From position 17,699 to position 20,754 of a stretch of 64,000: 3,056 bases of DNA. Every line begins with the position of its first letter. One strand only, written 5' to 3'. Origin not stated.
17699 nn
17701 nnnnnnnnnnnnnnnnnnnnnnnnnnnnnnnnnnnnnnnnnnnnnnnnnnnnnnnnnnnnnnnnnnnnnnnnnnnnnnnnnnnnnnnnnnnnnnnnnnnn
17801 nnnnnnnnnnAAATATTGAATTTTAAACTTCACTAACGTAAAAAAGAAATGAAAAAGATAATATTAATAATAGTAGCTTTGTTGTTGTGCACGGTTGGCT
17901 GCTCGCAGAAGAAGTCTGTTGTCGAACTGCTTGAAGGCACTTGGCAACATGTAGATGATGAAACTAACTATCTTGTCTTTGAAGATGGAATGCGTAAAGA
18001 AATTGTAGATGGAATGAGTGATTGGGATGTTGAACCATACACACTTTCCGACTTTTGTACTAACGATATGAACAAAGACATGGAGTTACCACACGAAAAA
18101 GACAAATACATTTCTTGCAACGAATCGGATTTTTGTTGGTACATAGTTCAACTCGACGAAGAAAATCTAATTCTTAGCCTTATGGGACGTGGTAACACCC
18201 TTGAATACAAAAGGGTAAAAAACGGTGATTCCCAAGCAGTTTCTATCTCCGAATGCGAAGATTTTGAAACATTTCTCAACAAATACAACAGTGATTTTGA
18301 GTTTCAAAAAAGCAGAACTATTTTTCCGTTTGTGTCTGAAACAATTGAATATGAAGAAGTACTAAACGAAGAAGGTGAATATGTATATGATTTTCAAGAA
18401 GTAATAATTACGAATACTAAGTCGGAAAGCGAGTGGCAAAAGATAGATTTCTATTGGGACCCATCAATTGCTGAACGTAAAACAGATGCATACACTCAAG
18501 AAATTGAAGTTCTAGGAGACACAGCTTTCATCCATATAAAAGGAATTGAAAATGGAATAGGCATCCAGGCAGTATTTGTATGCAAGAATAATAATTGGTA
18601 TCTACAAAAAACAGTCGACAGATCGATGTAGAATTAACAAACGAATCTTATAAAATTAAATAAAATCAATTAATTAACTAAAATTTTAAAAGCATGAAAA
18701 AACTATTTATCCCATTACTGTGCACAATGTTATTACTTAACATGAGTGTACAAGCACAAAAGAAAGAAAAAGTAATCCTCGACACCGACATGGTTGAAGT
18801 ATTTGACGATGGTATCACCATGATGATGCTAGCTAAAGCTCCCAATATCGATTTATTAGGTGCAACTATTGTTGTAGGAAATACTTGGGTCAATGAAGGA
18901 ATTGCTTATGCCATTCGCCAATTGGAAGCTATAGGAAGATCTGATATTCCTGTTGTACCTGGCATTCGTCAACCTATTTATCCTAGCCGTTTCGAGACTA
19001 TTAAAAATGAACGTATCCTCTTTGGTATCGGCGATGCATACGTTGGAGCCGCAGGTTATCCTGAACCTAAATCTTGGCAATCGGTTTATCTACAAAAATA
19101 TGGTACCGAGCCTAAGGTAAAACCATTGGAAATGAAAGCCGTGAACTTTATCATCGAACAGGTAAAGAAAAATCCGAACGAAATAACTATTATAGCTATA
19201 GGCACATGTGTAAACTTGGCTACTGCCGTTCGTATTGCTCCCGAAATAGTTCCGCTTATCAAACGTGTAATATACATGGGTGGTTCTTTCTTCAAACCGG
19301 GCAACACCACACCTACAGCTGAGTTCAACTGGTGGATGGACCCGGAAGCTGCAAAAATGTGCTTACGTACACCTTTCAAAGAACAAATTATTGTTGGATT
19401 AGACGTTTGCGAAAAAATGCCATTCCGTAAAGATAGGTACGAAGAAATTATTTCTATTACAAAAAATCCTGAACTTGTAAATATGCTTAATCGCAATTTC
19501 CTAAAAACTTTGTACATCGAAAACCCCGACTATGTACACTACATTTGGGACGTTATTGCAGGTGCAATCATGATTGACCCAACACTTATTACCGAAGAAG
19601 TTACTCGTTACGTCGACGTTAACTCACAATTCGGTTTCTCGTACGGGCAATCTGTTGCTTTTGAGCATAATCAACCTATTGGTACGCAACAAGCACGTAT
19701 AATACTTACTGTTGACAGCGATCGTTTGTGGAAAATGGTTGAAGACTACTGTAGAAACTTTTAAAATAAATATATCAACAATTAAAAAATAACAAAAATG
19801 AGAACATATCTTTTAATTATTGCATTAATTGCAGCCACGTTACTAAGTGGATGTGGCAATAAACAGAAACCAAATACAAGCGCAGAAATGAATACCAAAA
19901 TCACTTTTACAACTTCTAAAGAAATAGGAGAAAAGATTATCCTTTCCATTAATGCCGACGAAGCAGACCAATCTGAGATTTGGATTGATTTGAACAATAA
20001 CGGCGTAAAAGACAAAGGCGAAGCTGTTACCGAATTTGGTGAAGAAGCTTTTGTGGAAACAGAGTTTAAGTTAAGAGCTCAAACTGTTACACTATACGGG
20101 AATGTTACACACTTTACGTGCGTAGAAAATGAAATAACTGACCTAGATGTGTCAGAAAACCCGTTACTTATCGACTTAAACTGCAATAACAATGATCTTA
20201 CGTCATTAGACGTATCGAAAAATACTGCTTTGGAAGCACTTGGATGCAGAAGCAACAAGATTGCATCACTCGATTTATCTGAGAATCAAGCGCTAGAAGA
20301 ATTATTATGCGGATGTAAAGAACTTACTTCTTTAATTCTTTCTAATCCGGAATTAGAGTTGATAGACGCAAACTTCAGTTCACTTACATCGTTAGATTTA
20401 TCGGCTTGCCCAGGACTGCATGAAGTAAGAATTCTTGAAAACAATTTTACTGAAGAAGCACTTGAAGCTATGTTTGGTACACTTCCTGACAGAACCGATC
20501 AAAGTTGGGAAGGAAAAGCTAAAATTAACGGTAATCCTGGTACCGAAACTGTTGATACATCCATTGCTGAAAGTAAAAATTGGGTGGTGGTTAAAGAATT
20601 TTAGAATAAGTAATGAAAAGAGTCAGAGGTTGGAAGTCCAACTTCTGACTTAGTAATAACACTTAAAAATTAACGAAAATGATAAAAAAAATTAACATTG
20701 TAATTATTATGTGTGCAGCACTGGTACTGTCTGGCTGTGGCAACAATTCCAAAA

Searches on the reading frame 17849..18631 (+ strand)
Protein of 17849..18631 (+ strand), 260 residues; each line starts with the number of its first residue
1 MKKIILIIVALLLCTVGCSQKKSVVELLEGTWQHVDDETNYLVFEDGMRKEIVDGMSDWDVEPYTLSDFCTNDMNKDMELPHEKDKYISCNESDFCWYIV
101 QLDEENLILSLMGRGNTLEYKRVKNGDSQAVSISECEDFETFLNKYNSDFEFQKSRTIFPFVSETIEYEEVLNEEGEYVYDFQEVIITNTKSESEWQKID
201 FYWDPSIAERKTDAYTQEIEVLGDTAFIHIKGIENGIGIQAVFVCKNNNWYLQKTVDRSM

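Call 9: search_protein_families(library=pfam, max_evalue=0.01, proteins=[window:17849-18631:+])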
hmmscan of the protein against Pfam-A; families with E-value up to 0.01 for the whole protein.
window:17849-18631:+ (260 aa): 2 families
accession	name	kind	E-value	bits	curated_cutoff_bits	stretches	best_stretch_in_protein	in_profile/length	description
PF14254.12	DUF4348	-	0.0017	18.2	27.2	0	128-254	116-227/230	Domain of unknown function (DUF4348)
PF22057.2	BACOVA_00961-like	-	0.0099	16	27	0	137-170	1-34/140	BACOVA_00961-like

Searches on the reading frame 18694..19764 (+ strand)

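Call 9: search_protein_families(library=pfam, max_evalue=0.01, proteins=[window:18694-19764:+])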
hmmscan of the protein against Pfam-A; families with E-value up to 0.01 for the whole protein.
window:18694-19764:+ (356 aa): 1 family
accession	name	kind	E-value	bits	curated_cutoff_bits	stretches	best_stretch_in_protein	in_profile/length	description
PF01156.24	IU_nuc_hydro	-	1.4e-64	219.1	34.2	1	27-347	1-297/297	Inosine-uridine preferring nucleoside hydrolase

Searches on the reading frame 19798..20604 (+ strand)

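Call 9: search_protein_families(library=pfam, max_evalue=0.01, proteins=[window:19798-20604:+])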
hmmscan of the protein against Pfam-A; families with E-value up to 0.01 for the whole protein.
window:19798-20604:+ (268 aa): 1 family
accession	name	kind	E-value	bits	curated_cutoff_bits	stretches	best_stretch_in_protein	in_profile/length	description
PF12799.13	LRR_4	-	3.4e-06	27.6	27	0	144-183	2-33/44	Leucine Rich repeats (2 copies)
